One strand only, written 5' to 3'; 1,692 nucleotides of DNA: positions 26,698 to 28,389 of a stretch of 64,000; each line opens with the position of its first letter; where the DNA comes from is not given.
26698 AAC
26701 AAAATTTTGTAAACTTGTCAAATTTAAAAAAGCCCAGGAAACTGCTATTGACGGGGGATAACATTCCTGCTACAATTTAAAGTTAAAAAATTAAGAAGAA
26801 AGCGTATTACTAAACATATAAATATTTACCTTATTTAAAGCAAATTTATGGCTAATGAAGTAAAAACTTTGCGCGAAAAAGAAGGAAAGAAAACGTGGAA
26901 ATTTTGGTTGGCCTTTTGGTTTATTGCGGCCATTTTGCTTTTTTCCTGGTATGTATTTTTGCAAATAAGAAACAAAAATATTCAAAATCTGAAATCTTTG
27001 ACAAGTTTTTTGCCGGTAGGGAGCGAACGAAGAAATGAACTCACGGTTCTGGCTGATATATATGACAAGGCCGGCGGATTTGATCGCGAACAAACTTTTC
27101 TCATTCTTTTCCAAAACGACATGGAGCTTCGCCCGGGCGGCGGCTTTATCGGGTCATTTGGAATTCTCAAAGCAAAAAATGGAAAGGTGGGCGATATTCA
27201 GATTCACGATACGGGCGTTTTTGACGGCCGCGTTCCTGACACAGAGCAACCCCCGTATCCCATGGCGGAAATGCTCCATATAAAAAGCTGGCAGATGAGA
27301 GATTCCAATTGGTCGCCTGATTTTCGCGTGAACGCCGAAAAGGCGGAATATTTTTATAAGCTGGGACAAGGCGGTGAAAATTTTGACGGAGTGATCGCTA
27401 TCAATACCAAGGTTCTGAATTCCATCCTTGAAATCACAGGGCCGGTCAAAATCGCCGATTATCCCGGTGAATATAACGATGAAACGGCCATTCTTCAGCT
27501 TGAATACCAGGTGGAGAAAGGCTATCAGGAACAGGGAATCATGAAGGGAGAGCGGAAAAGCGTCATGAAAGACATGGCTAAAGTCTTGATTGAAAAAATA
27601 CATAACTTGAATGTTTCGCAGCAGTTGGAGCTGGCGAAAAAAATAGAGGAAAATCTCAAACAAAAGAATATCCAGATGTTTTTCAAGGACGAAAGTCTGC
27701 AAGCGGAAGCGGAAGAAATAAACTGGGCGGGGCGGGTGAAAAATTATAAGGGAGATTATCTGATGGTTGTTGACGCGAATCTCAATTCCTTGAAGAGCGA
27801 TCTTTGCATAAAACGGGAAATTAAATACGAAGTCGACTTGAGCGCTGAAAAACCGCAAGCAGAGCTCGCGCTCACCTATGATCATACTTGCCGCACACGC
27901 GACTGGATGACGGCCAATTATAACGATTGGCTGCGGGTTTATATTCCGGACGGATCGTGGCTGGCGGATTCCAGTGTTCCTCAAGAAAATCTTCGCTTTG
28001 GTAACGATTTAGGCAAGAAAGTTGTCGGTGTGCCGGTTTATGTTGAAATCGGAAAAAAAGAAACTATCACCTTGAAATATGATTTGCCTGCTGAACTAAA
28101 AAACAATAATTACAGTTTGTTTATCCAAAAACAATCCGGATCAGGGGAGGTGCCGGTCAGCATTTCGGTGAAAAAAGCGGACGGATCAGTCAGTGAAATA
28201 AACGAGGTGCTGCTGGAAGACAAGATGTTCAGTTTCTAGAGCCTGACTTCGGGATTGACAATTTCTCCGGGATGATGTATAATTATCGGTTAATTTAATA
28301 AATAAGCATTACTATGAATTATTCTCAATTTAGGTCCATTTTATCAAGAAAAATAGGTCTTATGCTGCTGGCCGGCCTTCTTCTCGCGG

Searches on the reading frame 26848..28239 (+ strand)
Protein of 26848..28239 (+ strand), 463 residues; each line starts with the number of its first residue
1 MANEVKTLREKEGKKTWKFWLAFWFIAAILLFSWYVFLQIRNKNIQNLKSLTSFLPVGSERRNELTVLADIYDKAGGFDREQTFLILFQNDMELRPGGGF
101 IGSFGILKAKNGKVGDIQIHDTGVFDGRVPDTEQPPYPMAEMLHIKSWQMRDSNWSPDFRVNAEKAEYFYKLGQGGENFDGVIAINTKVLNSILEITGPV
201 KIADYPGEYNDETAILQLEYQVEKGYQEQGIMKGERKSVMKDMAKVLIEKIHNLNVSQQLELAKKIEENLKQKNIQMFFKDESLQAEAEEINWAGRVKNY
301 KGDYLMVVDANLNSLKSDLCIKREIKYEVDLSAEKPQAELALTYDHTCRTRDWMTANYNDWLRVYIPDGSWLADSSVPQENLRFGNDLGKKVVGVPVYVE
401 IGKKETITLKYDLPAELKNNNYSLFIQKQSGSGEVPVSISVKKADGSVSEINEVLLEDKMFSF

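Call 54: search_protein_families(library=pfam, proteins=[window:26848-28239:+], max_evalue=0.0001)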
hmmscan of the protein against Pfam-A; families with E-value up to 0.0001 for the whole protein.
window:26848-28239:+ (463 aa): 1 family
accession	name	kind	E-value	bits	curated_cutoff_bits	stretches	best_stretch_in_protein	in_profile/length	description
PF13196.11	DUF4012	-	1.4e-27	97.4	28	1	80-216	2-137/144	Protein of unknown function (DUF4012)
